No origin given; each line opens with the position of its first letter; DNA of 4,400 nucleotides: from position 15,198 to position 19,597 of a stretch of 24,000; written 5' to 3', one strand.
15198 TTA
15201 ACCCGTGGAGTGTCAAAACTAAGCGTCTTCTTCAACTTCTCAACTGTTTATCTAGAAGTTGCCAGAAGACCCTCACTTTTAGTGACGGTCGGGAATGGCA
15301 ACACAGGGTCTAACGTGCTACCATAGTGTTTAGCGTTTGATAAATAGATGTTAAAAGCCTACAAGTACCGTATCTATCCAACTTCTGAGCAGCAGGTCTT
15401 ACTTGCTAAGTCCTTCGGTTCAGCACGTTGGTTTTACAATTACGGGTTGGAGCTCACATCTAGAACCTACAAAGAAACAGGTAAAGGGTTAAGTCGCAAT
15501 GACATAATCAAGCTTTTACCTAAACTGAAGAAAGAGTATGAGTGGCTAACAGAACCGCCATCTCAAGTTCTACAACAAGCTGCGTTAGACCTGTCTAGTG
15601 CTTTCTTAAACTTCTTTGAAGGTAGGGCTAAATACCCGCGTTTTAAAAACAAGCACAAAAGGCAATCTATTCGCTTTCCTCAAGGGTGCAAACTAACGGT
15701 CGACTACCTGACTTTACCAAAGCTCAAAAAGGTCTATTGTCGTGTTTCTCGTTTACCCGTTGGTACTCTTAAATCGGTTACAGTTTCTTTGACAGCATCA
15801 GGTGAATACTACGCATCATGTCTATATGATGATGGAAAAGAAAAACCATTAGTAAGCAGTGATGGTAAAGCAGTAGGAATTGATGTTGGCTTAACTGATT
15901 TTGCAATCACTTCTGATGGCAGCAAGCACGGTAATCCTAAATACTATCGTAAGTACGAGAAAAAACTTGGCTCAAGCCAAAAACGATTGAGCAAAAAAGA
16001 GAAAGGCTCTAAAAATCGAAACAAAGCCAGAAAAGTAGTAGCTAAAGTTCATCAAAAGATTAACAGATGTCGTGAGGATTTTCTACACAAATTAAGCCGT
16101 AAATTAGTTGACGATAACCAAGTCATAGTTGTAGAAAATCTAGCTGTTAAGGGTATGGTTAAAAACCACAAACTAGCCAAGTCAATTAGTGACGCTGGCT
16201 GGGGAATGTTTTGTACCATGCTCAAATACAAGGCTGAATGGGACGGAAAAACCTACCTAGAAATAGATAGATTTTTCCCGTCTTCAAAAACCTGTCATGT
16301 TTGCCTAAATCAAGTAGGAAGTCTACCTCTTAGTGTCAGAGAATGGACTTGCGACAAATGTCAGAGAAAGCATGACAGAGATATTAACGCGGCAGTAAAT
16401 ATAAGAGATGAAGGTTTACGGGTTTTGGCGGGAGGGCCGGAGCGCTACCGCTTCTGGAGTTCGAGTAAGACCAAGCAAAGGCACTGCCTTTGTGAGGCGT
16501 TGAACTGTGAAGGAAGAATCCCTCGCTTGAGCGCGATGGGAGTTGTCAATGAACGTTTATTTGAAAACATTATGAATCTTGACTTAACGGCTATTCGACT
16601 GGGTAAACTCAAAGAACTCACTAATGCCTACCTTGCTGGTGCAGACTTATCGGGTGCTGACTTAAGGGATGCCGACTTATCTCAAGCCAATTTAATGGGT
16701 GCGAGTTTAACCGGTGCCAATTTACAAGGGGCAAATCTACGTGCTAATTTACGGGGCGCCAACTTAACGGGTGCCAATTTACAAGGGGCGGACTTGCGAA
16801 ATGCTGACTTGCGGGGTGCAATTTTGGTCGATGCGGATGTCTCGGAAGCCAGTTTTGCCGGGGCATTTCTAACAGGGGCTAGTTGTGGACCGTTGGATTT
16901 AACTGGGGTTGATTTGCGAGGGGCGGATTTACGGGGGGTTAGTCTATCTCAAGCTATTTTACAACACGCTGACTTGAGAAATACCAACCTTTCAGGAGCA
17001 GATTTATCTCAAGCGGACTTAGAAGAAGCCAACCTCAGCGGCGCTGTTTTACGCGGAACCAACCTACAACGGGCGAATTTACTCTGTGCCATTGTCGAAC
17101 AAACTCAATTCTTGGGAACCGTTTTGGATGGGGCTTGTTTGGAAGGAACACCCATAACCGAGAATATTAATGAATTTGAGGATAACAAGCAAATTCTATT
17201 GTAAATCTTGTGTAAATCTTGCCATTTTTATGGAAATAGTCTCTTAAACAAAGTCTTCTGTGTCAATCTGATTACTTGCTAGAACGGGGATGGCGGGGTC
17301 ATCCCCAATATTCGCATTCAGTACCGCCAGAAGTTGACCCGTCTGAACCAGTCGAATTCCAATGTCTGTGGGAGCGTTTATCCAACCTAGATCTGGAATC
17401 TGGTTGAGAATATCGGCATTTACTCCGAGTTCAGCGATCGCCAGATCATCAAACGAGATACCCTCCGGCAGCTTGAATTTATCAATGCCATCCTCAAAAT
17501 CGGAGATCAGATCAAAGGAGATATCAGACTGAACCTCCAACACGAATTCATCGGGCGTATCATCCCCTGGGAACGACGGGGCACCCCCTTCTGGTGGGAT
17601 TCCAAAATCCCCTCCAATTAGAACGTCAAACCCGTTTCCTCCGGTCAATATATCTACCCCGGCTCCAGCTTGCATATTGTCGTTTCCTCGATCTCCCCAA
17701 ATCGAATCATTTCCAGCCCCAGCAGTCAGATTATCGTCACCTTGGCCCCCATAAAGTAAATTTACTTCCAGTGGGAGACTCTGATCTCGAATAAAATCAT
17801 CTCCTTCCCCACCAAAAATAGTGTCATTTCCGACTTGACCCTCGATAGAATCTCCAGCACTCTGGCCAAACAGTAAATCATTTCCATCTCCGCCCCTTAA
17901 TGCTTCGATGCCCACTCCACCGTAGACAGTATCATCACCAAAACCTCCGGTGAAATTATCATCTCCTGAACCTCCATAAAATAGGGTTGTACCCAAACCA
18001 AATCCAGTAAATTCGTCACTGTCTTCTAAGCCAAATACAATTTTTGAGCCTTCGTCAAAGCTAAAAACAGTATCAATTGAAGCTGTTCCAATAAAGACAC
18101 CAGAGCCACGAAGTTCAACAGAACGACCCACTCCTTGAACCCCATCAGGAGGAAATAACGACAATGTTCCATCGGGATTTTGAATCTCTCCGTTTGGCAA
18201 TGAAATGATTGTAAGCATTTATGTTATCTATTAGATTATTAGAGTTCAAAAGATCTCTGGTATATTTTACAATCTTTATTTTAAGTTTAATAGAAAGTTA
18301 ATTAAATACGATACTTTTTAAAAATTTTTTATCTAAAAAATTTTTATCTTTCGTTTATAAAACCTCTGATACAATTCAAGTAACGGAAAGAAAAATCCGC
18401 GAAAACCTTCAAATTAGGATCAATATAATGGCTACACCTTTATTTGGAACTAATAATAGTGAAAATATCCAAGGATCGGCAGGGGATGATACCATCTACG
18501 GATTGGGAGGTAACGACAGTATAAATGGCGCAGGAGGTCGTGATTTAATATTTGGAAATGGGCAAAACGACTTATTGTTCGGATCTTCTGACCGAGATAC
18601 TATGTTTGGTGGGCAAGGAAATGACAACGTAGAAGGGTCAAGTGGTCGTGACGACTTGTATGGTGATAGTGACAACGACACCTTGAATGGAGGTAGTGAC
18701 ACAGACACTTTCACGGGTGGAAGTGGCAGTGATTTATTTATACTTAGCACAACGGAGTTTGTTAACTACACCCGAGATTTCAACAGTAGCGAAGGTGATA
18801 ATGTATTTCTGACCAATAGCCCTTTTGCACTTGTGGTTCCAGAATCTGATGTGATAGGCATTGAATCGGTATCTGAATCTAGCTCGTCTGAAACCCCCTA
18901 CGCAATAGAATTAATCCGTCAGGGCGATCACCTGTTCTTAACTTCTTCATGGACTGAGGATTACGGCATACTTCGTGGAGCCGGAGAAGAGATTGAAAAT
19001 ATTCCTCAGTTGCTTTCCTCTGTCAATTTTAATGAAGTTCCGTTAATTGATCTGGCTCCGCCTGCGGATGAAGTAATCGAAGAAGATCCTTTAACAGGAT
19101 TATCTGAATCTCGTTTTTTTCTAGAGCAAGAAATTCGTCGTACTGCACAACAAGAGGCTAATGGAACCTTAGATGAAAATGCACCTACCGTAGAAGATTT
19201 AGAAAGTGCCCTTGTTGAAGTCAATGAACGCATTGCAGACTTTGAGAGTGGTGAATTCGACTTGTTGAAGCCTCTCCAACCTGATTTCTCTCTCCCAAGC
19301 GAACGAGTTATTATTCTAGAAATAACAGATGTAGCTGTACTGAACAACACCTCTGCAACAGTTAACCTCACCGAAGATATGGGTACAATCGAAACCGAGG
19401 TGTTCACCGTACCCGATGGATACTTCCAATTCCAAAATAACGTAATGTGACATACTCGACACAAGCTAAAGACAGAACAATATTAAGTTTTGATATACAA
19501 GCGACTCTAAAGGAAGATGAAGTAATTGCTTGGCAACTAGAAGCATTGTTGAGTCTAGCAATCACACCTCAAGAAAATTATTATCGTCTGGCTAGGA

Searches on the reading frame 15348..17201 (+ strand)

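Call 8: search_protein_families(library=pfam, proteins=[window:15348-17201:+], max_evalue=1)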
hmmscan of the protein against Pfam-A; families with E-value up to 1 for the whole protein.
window:15348-17201:+ (618 aa): 9 families
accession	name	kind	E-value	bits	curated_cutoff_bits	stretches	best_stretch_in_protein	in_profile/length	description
PF00805.28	Pentapeptide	-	9.2e-58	191.8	20.2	6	427-465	1-39/40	Pentapeptide repeats (8 copies)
PF01385.25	OrfB_IS605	-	6.2e-26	91.4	30.5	1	169-273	12-119/120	Probable transposase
PF07282.18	Cas12f1-like_TNB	-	6.3e-23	81.1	26.3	1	285-352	1-60/60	Cas12f1-like, TNB domain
PF12323.14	HTH_OrfB_IS605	-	1.4e-18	66.5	21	1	1-46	1-47/47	Helix-turn-helix domain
PF13576.12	Pentapeptide_3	-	8.8e-16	58.3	27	4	465-506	3-47/48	Pentapeptide repeats (9 copies)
PF13599.13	Pentapeptide_4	-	1.2e-14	54.6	38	2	517-572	22-77/78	Pentapeptide repeat region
PF04828.22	GFA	-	0.011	16.3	24.3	1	322-387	14-77/115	Glutathione-dependent formaldehyde-activating enzyme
PF18516.7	RuvC_1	-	0.013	15.2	26.2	1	211-294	60-143/244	RuvC nuclease domain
PF25296.1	Decapeptide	-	0.053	13.8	45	0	430-466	18-54/74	Decapeptide repeat region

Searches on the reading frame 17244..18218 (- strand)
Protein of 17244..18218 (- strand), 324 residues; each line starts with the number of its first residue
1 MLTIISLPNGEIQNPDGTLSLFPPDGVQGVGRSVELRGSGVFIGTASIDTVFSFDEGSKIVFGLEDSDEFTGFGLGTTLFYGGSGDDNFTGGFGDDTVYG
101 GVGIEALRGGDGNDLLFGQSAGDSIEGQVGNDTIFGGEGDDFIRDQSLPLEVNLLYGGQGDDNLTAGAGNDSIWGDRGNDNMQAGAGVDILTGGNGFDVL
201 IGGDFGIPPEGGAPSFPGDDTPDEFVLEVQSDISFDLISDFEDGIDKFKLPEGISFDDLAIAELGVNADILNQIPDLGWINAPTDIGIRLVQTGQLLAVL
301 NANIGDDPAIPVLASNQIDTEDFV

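Call 8: search_protein_families(library=pfam, proteins=[window:17244-18218:-], max_evalue=1)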
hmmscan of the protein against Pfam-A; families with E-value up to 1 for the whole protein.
window:17244-18218:- (324 aa): 1 family
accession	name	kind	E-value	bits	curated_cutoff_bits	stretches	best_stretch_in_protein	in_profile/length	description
PF00353.25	HemolysinCabind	-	3.7e-18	65.6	23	4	109-143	2-36/36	RTX calcium-binding nonapeptide repeat (4 copies)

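Call 17: search_protein_families(library=padloc, proteins=[window:17244-18218:-], max_evalue=0.01)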
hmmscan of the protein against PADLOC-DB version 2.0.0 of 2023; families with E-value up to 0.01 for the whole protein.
window:17244-18218:- (324 aa): 0 families

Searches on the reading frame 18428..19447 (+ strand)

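Call 8: search_protein_families(library=pfam, proteins=[window:18428-19447:+], max_evalue=1)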
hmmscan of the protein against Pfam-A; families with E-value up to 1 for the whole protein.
window:18428-19447:+ (340 aa): 1 family
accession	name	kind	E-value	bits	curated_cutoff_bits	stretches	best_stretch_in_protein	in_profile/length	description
PF00353.25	HemolysinCabind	-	1.2e-19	70.3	23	3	6-41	1-36/36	RTX calcium-binding nonapeptide repeat (4 copies)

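Call 17: search_protein_families(library=padloc, proteins=[window:18428-19447:+], max_evalue=0.01)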
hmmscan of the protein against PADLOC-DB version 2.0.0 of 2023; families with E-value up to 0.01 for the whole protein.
window:18428-19447:+ (340 aa): 0 families
